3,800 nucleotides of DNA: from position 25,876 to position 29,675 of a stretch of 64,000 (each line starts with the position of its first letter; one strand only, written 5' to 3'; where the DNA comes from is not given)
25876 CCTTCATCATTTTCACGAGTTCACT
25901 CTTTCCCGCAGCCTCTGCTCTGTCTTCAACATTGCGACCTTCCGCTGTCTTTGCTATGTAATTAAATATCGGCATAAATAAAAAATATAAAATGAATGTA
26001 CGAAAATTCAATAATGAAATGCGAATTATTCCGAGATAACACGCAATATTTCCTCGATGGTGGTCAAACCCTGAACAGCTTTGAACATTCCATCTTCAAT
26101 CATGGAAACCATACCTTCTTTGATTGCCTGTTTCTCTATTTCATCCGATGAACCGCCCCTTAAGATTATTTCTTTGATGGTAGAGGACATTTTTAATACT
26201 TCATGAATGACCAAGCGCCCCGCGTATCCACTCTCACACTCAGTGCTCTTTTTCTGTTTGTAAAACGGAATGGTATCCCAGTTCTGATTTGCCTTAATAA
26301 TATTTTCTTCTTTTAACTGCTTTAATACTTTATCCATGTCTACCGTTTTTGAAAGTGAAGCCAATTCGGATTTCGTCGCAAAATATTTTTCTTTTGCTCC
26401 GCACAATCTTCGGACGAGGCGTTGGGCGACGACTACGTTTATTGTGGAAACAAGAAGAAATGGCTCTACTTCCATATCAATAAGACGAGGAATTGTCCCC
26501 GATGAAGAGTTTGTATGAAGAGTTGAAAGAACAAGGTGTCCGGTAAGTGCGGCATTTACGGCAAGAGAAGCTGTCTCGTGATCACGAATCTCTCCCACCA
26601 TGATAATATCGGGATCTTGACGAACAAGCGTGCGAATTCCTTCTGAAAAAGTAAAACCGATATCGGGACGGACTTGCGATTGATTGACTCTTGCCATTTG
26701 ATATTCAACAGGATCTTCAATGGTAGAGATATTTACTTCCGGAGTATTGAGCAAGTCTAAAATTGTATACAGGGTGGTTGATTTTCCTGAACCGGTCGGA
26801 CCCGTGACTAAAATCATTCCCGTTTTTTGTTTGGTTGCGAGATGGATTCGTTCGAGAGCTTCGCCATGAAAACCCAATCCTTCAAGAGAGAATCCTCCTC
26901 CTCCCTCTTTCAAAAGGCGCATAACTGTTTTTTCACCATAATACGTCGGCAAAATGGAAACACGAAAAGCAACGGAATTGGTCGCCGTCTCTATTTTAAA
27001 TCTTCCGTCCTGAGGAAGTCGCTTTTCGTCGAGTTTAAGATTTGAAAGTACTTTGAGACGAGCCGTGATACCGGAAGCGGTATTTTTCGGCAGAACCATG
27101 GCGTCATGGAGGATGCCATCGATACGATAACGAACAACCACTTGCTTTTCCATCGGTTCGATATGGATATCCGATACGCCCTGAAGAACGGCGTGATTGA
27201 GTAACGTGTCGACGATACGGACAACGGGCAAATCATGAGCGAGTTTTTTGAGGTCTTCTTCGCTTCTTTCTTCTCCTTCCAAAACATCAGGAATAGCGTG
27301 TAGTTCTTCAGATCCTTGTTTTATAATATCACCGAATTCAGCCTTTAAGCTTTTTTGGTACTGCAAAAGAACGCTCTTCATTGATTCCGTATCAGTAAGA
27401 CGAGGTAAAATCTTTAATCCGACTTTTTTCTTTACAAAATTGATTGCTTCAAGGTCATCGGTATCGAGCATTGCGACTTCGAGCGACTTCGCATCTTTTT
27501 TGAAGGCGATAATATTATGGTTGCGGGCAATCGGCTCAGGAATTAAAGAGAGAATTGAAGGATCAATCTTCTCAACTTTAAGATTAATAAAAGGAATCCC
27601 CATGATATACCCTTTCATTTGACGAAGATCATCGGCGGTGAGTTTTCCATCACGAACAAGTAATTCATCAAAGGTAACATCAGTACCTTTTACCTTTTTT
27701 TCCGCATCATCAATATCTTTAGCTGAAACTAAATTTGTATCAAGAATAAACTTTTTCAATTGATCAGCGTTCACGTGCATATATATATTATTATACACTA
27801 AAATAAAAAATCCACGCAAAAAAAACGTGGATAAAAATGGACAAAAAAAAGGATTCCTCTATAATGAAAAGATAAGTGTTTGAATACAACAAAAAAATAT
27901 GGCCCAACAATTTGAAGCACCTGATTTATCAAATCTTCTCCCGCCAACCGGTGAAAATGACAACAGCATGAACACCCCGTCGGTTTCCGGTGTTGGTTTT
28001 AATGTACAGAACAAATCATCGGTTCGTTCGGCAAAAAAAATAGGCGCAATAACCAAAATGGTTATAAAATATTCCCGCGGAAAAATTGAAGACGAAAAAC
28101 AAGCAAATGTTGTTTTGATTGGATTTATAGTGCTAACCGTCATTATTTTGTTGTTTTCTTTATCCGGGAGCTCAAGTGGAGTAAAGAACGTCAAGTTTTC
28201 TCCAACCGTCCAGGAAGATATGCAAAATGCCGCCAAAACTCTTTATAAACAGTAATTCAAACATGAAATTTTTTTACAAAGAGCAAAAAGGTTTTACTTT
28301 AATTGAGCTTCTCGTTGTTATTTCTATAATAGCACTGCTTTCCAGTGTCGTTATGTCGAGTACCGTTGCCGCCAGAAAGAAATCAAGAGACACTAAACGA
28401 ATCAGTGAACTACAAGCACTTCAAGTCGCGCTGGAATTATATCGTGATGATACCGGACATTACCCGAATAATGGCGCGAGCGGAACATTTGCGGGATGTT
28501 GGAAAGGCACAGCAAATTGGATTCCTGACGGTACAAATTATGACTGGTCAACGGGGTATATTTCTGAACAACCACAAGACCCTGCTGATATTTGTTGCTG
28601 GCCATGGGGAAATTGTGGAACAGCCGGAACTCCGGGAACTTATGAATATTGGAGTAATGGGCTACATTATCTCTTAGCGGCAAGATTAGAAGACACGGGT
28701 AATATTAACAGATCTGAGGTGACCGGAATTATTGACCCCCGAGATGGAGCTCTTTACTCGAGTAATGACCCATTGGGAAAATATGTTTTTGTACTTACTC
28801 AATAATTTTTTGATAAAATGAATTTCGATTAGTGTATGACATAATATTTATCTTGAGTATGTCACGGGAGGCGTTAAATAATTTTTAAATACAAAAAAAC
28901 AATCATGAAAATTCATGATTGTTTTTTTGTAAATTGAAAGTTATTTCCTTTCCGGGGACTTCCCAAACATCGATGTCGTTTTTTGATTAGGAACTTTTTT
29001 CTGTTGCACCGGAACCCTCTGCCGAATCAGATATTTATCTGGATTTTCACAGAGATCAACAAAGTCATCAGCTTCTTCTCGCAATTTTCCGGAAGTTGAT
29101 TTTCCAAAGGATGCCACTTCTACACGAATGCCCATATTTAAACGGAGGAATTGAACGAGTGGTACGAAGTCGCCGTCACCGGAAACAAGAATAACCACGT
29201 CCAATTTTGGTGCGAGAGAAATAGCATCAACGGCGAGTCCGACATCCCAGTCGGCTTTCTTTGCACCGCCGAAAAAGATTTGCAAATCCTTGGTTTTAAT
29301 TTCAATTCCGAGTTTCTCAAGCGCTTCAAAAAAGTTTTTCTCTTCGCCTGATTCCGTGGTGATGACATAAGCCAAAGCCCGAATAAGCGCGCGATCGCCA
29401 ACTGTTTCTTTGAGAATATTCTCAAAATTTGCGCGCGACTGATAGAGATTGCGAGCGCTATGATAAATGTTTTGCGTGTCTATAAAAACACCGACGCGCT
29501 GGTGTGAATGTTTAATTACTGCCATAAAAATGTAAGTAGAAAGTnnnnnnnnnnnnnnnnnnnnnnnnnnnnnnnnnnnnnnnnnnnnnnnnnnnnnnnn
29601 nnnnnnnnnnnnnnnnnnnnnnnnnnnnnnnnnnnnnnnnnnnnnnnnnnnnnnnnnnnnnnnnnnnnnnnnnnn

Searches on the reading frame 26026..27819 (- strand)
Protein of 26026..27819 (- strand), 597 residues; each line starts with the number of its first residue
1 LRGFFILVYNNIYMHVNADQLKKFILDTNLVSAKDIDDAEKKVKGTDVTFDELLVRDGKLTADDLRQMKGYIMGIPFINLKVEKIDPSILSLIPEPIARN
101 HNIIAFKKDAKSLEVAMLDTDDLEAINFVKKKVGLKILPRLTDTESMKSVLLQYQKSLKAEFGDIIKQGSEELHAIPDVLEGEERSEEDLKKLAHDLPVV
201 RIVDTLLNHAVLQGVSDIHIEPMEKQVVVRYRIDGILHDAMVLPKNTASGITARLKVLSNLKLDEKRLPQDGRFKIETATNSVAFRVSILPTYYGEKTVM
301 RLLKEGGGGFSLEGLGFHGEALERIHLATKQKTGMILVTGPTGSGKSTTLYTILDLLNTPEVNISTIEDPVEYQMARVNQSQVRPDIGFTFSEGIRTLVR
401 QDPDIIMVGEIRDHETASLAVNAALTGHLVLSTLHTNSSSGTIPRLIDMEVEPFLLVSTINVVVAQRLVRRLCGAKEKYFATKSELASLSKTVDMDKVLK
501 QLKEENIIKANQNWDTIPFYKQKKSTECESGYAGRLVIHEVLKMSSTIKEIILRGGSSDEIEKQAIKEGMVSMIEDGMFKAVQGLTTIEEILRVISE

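Call 5: search_protein_families(library=pfam, proteins=[window:26026-27819:-], max_evalue=0.01)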
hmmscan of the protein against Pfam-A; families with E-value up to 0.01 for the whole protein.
window:26026-27819:- (597 aa): 11 families
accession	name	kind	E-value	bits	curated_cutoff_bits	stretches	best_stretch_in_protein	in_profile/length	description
PF00437.27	T2SSE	-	1.4e-119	399.5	24.9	1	195-593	4-370/370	Type II/IV secretion system protein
PF05157.20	MshEN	-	4.8e-11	42.9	23.1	1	73-158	1-87/90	MshEN domain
PF25199.1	nSTAND_NTPase5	-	0.00012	22.4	34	1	320-370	27-79/145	Novel STAND NTPase 5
PF13555.12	AAA_29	-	0.00017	21.7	27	1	326-358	15-47/61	P-loop containing region of AAA domain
PF13401.12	AAA_22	-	0.00031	21.5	27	1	332-369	4-41/130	AAA domain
PF00005.33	ABC_tran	-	0.0018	19.3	25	1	334-393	12-67/137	ABC transporter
PF13191.12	AAA_16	-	0.0022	18.9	32.6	1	330-361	21-52/167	AAA ATPase domain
PF03266.21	NTPase_1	-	0.0033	17.7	23.9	0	336-364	2-30/168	NTPase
PF13173.12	AAA_14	-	0.004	17.6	27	0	335-443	4-103/129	AAA domain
PF12775.13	AAA_7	-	0.0043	17.1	25.8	0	334-367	34-67/181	P-loop containing dynein motor region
PF13476.12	AAA_23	-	0.0054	17.8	27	1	312-359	4-45/201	AAA domain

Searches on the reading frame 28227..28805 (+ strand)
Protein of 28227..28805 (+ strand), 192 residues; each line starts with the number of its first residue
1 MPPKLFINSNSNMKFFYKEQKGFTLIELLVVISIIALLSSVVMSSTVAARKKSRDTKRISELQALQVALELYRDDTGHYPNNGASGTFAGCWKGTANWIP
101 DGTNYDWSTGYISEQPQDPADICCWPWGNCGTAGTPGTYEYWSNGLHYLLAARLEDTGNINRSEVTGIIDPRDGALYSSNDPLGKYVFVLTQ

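Call 8: search_protein_families(library=ncbifam, proteins=[window:28227-28805:+], max_evalue=0.1)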
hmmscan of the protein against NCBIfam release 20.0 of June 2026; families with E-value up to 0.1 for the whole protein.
window:28227-28805:+ (192 aa): 17 families
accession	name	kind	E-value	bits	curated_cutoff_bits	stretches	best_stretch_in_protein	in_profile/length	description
TIGR01710.1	typeII_sec_gspG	equivalog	5.9e-16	58.7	88.85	1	21-120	1-95/134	type II secretion system major pseudopilin GspG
NF041013.1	T4P_ComGE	equivalog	6.7e-09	35.7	49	1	18-75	1-59/83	competence type IV pilus minor pilin ComGE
TIGR01708.2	typeII_sec_gspH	equivalog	7.6e-09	35.8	80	1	20-74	1-52/169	type II secretion system minor pseudopilin GspH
TIGR02532.1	IV_pilin_GFxxxE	domain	1.7e-08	33.9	16.3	1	20-42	1-23/24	prepilin-type N-terminal cleavage/methylation domain-containing protein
NF007862.0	PRK10574.1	equivalog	9.2e-08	32.3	138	1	18-79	2-63/145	prepilin peptidase-dependent pilin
NF041775.1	typeIV_PilA_Myxo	equivalog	1.1e-05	25.5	400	1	16-79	6-69/214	type IV pilin protein PilA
NF007800.0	PRK10506.1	equivalog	2.4e-05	24.2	158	1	17-56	5-44/163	prepilin peptidase-dependent protein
NF041002.1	pilin_ComGF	equivalog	0.00011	22.5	80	1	20-63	1-44/139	competence type IV pilus minor pilin ComGF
NF040982.1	ComGD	equivalog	0.00015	22.2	70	1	20-61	1-42/139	competence type IV pilus minor pilin ComGD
TIGR01711.1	gspJ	equivalog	0.00022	21.1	64.85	1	21-70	1-54/192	type II secretion system minor pseudopilin GspJ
NF040999.1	pilin_ComGC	equivalog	0.00029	21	75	1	20-56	1-37/84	competence type IV pilus major pilin ComGC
TIGR02596.1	TIGR02596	subfamily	0.00051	20.2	70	1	23-59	1-40/196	Verru_Chthon cassette protein D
TIGR01707.1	gspI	equivalog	0.0015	19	44.35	1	22-51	1-30/101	type II secretion system minor pseudopilin GspI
TIGR02599.1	TIGR02599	subfamily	0.0043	16.4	256.5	1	22-70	1-50/361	Verru_Chthon cassette protein C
NF038304.1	EPS_HpsC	equivalog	0.0091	15.6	200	1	14-72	14-73/318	hormogonium polysaccharide secretion pseudopilin HpsC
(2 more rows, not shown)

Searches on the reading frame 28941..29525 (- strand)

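Call 31: search_protein_families(library=pfam, proteins=[window:28941-29525:-], max_evalue=0.001)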
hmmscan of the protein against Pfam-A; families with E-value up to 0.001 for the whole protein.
window:28941-29525:- (194 aa): 1 family
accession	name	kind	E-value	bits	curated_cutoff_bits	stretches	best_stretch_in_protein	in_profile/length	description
PF01936.24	NYN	-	5.1e-35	121.6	24.2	1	10-158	1-144/145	NYN domain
